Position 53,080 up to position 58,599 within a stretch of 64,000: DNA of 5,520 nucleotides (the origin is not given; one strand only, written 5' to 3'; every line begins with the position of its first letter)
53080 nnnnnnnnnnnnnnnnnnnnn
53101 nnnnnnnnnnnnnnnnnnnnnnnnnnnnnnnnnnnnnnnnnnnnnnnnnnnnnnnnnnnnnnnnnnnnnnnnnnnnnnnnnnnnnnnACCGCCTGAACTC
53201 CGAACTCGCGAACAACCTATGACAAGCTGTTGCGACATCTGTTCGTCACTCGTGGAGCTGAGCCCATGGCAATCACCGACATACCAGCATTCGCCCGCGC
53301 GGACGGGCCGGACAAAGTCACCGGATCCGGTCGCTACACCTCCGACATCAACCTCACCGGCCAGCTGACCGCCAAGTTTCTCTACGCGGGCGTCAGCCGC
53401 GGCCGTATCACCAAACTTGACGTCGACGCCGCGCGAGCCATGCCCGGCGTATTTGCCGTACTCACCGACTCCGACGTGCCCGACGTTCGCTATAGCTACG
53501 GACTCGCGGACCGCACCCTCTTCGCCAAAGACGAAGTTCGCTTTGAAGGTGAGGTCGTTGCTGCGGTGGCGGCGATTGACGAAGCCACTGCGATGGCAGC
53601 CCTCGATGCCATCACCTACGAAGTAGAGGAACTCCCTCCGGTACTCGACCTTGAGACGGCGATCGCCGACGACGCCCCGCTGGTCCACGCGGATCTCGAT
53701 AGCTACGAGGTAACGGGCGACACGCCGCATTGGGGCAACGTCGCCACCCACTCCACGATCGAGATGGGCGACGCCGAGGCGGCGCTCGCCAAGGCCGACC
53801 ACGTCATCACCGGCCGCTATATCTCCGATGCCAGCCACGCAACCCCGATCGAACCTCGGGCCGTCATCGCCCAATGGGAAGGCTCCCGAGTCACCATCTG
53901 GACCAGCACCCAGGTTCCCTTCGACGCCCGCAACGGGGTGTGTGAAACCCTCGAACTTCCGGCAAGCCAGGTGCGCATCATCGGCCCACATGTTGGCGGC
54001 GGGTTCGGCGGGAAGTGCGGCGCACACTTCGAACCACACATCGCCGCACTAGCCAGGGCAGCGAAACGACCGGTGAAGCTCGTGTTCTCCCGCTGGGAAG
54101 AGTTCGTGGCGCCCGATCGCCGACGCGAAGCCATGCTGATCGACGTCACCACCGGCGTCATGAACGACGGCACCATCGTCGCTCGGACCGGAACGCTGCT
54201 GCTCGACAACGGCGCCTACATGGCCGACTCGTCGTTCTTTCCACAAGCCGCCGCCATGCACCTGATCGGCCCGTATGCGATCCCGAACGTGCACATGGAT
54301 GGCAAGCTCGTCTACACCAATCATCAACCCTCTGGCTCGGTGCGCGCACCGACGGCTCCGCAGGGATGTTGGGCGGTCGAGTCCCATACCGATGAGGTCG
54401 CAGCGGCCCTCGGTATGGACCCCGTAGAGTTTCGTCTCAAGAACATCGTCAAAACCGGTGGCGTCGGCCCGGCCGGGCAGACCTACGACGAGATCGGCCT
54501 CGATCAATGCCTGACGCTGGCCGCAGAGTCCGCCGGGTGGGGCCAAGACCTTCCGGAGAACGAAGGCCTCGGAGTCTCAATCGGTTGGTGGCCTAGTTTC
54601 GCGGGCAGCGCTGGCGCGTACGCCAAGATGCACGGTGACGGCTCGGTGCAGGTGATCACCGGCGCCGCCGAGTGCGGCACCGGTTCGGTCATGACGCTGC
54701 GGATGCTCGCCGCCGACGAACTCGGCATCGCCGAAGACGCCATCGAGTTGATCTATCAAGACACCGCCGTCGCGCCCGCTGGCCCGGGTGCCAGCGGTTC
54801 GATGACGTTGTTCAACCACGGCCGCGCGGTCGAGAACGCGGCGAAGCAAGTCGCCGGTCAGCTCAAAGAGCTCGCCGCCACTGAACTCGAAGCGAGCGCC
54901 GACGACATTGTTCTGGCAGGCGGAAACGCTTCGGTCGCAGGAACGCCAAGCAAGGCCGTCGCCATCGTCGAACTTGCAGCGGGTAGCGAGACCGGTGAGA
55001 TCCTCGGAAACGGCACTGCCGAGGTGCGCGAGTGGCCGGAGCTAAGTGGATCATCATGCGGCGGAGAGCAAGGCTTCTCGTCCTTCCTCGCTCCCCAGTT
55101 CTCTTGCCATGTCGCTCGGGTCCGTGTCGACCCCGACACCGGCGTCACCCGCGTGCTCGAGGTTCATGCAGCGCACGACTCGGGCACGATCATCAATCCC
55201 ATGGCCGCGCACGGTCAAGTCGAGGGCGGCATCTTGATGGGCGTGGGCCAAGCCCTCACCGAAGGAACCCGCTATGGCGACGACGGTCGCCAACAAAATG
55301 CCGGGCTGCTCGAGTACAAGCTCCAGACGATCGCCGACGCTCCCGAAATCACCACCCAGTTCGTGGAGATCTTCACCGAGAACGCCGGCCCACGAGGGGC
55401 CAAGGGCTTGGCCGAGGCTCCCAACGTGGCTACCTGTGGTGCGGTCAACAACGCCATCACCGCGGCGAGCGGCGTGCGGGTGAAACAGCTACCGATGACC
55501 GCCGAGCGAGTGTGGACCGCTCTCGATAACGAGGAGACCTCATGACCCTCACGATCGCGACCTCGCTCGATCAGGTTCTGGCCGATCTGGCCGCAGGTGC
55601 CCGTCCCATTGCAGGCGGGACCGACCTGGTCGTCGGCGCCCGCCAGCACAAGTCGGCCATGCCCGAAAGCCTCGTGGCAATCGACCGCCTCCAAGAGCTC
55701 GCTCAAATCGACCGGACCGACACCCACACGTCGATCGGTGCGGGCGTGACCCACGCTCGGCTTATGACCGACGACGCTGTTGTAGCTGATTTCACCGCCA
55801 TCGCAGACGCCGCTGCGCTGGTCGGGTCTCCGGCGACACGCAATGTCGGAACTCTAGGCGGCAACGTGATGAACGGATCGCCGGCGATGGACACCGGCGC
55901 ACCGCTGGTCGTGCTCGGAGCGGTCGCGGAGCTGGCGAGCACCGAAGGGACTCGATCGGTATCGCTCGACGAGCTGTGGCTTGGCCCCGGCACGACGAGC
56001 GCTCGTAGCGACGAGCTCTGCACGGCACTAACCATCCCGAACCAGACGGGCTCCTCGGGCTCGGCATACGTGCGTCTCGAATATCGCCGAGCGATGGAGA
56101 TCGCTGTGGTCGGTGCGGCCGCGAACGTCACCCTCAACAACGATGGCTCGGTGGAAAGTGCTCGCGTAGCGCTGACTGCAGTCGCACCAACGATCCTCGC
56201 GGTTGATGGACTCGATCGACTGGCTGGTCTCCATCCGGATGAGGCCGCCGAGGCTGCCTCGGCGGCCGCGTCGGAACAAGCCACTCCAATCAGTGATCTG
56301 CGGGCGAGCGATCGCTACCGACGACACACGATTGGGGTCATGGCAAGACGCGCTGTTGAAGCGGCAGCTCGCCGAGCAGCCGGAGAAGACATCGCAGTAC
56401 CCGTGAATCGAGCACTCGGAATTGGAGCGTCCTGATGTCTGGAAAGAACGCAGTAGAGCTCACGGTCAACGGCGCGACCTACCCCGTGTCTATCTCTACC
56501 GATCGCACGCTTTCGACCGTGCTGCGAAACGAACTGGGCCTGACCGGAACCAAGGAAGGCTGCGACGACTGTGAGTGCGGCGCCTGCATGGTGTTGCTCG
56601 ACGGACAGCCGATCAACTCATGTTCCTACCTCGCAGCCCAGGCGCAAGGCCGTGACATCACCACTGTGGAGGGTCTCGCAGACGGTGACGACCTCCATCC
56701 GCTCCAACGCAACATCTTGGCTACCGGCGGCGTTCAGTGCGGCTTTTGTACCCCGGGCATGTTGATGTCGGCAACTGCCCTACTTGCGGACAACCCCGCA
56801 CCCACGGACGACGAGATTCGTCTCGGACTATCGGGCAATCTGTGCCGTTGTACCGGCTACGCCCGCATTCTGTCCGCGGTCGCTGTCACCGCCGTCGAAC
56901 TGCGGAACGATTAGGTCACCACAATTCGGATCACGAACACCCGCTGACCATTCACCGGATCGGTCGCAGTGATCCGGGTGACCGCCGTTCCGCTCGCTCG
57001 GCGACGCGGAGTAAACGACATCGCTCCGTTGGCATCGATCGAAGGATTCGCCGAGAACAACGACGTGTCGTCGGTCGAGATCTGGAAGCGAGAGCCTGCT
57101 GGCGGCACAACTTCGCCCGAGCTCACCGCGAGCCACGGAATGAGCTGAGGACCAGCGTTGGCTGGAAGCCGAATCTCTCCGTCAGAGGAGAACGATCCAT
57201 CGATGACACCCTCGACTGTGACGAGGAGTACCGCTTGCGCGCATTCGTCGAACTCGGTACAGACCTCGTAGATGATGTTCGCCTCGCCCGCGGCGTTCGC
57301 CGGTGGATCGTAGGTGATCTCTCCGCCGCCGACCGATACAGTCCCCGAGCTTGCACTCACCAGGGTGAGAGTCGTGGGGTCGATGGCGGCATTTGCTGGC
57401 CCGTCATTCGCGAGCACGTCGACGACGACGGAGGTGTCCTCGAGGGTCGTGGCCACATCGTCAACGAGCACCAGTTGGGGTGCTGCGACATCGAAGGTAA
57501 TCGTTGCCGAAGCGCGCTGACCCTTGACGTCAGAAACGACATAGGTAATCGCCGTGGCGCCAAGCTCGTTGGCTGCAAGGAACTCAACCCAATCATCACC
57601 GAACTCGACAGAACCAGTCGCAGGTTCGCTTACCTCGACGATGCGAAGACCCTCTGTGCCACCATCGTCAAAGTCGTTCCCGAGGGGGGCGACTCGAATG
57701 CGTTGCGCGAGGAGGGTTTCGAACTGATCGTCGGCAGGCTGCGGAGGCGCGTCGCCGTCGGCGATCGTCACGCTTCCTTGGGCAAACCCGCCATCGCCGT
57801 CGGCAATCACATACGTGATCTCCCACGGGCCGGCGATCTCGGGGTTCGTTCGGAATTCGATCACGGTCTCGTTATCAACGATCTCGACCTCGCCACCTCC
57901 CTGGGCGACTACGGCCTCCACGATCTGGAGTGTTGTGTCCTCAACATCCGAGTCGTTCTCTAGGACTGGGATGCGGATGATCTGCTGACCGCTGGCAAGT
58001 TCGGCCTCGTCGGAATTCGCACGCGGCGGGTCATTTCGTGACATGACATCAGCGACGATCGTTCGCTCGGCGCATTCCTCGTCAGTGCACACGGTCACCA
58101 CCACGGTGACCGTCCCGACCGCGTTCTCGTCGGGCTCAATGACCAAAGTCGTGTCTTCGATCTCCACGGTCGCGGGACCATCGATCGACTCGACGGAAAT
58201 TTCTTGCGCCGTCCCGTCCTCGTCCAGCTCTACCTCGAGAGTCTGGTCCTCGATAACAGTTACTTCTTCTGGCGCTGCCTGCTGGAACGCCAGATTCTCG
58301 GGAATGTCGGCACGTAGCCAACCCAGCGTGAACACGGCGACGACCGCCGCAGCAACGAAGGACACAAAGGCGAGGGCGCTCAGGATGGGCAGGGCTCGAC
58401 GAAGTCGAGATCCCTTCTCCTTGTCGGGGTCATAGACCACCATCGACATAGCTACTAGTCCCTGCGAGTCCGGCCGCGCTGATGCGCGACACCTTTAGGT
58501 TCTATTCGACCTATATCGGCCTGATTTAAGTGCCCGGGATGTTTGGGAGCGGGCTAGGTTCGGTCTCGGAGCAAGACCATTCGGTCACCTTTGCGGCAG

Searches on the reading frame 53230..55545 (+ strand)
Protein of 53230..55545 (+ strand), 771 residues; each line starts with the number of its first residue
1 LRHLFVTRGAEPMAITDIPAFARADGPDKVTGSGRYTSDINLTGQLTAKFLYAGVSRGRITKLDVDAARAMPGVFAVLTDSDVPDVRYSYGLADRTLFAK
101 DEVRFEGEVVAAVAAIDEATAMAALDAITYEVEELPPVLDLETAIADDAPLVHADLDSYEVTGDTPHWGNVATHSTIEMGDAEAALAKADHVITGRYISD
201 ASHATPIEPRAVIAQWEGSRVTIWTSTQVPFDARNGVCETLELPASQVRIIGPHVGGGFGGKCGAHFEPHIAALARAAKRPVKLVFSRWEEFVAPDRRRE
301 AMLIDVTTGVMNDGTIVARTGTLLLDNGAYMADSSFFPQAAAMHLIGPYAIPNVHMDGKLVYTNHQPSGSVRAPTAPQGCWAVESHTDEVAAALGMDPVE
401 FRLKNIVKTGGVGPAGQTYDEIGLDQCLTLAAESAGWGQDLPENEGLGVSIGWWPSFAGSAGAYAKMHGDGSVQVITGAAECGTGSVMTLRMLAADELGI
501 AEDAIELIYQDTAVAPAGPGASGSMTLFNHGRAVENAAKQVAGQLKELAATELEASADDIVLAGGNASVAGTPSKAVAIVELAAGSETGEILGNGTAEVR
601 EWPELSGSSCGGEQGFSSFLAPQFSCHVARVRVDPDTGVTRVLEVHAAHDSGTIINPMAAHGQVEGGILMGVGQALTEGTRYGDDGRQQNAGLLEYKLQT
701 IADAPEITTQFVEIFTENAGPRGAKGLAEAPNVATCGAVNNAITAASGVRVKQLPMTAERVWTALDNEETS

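Call 34: search_protein_families(library=pfam, proteins=[window:53230-55545:+], max_evalue=0.00001)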
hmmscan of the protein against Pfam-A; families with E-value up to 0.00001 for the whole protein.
window:53230-55545:+ (771 aa): 3 families
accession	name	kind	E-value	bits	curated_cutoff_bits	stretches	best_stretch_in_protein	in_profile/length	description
PF02738.23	MoCoBD_1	-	7.1e-74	248.4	27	1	170-406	8-244/244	Molybdopterin cofactor-binding domain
PF20256.3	MoCoBD_2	-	1.7e-59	202.1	27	1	444-705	24-283/283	Molybdopterin cofactor-binding domain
PF01315.27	Ald_Xan_dh_C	-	1.9e-23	83.3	31.3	1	31-135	1-109/110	Aldehyde oxidase and xanthine dehydrogenase, a/b hammerhead domain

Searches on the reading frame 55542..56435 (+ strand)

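Call 34: search_protein_families(library=pfam, proteins=[window:55542-56435:+], max_evalue=0.00001)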
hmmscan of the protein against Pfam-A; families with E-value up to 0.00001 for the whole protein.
window:55542-56435:+ (297 aa): 2 families
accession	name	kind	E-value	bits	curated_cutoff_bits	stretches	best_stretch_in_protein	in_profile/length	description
PF00941.27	FAD_binding_5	-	5.5e-37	127.6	27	1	4-167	6-169/170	FAD binding domain in molybdopterin dehydrogenase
PF03450.22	CO_deh_flav_C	-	2.3e-16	60.2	25.5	1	181-274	7-101/102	CO dehydrogenase flavoprotein C-terminal domain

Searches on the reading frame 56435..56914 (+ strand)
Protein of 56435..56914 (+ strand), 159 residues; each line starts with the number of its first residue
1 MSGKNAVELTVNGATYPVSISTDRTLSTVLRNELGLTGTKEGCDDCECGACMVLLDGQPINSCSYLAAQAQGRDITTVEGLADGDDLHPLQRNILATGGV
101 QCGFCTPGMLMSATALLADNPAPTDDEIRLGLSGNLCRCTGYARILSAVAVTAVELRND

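Call 34: search_protein_families(library=pfam, proteins=[window:56435-56914:+], max_evalue=0.00001)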
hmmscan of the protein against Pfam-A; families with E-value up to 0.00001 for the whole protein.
window:56435-56914:+ (159 aa): 1 family
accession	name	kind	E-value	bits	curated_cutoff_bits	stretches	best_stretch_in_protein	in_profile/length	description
PF01799.25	Fer2_2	-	1.2e-31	109.1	30.3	1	77-149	1-74/75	[2Fe-2S] binding domain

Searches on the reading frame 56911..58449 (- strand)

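Call 34: search_protein_families(library=pfam, proteins=[window:56911-58449:-], max_evalue=0.00001)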
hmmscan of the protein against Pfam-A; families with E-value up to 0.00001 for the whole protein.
window:56911-58449:- (512 aa): 3 families
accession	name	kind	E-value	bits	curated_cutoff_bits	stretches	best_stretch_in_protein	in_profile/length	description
PF17963.7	Big_9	-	9.6e-39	132.6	23.6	3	139-229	1-88/89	Bacterial Ig domain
PF17892.7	Cadherin_5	-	7.9e-22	77.4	26.5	1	139-229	2-95/98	Cadherin-like domain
PF17803.7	Cadherin_4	-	1.6e-18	67.4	25.1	1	131-195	3-68/71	Bacterial cadherin-like domain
